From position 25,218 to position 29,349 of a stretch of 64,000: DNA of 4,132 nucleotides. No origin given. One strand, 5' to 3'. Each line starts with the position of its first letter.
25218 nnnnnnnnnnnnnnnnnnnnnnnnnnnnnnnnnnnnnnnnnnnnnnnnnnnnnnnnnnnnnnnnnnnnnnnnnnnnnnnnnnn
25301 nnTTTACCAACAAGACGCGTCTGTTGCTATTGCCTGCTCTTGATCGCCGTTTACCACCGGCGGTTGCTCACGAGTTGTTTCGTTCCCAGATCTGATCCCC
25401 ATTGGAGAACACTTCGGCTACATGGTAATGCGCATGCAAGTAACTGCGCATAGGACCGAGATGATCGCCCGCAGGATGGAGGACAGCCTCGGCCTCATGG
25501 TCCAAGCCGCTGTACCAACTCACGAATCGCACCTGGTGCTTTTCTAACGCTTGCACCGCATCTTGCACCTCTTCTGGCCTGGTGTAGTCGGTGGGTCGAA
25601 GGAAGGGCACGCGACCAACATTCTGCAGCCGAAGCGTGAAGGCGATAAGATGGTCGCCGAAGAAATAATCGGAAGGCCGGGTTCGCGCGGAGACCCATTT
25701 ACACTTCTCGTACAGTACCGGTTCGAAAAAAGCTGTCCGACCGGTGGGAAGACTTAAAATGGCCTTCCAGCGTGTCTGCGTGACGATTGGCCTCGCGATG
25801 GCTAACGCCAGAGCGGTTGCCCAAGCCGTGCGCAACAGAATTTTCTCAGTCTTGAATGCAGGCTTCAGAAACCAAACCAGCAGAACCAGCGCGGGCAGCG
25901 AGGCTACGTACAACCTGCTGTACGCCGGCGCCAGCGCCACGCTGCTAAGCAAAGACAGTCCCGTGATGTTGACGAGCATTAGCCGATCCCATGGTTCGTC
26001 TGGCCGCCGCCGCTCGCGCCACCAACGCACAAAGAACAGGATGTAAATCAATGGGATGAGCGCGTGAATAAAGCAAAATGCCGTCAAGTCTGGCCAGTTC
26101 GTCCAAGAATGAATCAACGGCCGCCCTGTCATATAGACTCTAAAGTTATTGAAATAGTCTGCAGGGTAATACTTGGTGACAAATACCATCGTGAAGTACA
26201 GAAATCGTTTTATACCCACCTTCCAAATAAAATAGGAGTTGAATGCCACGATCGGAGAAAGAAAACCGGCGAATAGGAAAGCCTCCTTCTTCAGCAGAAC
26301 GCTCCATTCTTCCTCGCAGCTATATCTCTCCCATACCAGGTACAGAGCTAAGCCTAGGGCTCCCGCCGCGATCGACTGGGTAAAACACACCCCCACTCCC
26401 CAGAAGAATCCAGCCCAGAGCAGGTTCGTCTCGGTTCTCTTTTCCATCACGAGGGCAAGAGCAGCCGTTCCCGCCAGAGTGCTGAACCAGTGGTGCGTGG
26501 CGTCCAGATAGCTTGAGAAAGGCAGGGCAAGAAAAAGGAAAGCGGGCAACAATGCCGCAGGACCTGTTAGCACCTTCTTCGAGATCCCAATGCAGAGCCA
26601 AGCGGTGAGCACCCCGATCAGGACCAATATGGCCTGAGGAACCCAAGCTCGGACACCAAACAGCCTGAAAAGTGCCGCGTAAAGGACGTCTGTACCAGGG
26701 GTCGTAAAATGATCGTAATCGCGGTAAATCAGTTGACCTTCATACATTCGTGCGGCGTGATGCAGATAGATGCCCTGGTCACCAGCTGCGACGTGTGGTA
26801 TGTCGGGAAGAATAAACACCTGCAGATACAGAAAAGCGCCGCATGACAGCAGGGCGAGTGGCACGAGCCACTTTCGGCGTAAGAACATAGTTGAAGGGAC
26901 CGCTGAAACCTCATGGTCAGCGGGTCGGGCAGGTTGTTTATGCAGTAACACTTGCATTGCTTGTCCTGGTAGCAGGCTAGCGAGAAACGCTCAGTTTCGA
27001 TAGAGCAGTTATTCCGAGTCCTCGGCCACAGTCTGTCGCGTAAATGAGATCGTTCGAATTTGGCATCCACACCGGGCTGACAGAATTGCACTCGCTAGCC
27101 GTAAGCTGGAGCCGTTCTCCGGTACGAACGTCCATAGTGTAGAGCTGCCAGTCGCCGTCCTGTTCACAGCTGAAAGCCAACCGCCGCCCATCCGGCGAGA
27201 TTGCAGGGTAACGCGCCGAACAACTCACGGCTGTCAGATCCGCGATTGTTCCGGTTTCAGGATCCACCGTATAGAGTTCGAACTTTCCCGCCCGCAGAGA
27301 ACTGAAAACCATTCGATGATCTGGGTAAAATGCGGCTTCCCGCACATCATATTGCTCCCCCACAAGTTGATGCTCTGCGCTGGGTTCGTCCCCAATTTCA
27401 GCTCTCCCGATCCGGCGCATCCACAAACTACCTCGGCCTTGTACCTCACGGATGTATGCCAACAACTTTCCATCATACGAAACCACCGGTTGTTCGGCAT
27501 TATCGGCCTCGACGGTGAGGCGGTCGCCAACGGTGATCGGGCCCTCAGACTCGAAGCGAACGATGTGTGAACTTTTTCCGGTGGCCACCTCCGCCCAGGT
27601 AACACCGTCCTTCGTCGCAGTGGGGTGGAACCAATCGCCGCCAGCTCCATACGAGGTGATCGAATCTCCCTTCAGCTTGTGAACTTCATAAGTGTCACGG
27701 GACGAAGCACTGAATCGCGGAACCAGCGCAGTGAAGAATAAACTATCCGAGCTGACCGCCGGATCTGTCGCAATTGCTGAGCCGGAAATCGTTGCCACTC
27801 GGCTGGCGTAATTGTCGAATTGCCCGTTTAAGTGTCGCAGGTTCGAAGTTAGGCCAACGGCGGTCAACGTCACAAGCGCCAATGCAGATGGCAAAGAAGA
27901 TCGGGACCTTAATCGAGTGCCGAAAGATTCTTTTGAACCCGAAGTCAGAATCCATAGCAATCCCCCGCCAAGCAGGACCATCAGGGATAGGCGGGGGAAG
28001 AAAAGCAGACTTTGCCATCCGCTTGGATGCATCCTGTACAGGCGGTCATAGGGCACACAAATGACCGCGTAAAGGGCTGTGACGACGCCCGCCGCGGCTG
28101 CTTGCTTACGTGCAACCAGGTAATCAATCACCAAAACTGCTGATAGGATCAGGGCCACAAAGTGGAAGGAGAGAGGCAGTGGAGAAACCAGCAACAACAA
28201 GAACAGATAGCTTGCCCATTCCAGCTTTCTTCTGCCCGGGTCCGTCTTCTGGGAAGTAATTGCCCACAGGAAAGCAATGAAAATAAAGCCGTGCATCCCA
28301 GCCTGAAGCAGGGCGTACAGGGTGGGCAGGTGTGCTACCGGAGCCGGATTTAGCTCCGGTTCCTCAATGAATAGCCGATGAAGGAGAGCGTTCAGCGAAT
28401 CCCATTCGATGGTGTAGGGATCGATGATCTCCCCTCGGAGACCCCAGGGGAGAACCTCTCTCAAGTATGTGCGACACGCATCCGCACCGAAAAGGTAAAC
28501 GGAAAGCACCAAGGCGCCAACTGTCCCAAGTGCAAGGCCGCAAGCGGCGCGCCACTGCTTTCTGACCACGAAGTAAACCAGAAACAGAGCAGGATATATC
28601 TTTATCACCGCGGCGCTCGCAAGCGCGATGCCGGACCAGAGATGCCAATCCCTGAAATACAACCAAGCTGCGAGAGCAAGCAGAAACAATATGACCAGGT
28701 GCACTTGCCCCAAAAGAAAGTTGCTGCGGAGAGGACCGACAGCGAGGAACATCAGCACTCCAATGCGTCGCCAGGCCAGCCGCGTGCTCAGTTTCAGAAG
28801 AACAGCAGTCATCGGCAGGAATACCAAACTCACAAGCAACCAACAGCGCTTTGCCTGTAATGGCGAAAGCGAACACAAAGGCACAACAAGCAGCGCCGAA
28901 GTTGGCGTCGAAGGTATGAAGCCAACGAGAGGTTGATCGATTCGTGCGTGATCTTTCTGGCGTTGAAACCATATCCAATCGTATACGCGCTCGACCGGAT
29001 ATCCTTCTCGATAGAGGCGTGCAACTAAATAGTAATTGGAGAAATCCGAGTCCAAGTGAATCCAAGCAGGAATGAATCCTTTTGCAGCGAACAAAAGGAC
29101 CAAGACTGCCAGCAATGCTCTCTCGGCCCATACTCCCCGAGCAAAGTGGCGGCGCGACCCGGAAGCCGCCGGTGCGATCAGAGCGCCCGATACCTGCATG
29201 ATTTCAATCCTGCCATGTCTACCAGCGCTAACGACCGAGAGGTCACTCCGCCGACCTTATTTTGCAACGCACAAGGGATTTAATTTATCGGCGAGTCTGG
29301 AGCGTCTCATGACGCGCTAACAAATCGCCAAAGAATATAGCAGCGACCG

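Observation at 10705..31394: About 21 kb block of three operons combining five radical SAM enzymes, methyltransferases, HprK-like kinases, an NTP_transf_5 enzyme, GT-C membrane transferases and a PLC-type phosphoesterase: candidate undescribed tailoring system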

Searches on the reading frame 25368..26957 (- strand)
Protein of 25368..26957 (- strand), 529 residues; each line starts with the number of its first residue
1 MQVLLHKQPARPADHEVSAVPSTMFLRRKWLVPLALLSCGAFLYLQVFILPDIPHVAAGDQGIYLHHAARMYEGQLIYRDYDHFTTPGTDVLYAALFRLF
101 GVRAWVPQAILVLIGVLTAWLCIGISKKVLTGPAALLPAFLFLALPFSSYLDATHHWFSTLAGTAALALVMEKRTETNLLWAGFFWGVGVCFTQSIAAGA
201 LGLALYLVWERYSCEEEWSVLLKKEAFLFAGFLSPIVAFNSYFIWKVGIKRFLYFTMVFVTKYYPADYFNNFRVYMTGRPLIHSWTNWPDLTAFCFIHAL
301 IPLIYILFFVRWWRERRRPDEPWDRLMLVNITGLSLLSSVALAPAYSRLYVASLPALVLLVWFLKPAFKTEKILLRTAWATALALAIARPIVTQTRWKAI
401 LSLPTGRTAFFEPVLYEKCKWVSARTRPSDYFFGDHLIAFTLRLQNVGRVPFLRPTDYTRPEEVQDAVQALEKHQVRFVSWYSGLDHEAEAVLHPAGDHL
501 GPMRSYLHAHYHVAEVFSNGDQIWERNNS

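Call 4: search_protein_families(library=pfam, proteins=[window:25368-26957:-], max_evalue=0.01)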
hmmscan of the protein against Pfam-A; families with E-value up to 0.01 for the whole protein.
window:25368-26957:- (529 aa): 1 family
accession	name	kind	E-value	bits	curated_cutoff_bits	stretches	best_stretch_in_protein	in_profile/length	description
PF13231.12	PMT_2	-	7e-05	23.5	26.1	1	87-221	4-145/160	Dolichyl-phosphate-mannose-protein mannosyltransferase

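Call 6: search_protein_families(library=ncbifam, proteins=[window:25368-26957:-], max_evalue=0.001)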
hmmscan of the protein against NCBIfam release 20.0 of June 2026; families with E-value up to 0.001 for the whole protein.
window:25368-26957:- (529 aa): 0 families

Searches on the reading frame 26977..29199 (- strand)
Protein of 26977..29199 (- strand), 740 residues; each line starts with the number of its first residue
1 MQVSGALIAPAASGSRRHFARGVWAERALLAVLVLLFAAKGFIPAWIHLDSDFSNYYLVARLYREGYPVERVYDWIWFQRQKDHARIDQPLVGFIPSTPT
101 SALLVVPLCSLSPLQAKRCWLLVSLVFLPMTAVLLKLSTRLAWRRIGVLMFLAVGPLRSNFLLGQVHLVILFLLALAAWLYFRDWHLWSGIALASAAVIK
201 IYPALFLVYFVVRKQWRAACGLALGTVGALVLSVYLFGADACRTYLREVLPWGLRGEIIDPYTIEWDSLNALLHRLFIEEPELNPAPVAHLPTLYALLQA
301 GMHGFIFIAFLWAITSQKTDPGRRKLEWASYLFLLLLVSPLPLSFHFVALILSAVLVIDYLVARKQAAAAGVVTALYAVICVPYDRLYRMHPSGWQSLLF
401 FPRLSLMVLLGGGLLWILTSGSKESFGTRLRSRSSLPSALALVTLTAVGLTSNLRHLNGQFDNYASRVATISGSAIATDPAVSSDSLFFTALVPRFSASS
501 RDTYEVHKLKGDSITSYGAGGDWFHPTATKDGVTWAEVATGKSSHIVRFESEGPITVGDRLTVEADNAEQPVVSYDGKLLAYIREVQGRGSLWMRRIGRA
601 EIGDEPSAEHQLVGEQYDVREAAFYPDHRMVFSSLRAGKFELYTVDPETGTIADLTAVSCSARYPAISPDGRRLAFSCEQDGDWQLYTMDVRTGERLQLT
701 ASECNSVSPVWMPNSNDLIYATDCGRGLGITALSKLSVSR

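Call 4: search_protein_families(library=pfam, proteins=[window:26977-29199:-], max_evalue=0.01)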
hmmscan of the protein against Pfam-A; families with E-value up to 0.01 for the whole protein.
window:26977-29199:- (740 aa): 5 families
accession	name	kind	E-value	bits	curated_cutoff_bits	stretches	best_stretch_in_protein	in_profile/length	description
PF09594.16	GT87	-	4.1e-33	115.5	25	1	98-340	4-237/237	Glycosyltransferase family 87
PF07676.18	PD40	-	1.2e-12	47.8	20.9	1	664-687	13-37/38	WD40-like Beta Propeller Repeat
PF10282.15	Lactonase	-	0.00041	20.1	21.7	1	626-712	253-342/344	Lactonase, 7-bladed beta-propeller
PF02897.21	Peptidase_S9_N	-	0.00065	19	24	1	666-722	130-188/414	Prolyl oligopeptidase, N-terminal beta-propeller domain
PF14583.12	Pectate_lyase22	-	0.0062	15.7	30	0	666-728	42-104/386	Oligogalacturonate lyase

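Call 6: search_protein_families(library=ncbifam, proteins=[window:26977-29199:-], max_evalue=0.001)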
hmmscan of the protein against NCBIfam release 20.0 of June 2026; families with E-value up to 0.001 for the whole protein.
window:26977-29199:- (740 aa): 5 families
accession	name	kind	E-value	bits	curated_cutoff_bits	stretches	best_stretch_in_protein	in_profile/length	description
TIGR02800.1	propeller_TolB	equivalog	2.4e-19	69.6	343.15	1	628-723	203-298/418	Tol-Pal system beta propeller repeat protein TolB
NF002183.0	PRK01029.1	equivalog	3.8e-16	59.1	405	1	565-722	230-389/429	Tol-Pal system protein TolB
NF033523.0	lasso_peptidase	equivalog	3.5e-09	36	400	1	662-725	90-153/638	Atxe2 family lasso peptide isopeptidase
NF009915.0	PRK13375.1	equivalog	1.9e-06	26.7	413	1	71-360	77-345/425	mannosyltransferase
NF053518.1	DipepPtdsDpp5Prph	equivalog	0.00013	20.6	900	1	639-722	41-124/655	dipeptidyl-peptidase Dpp5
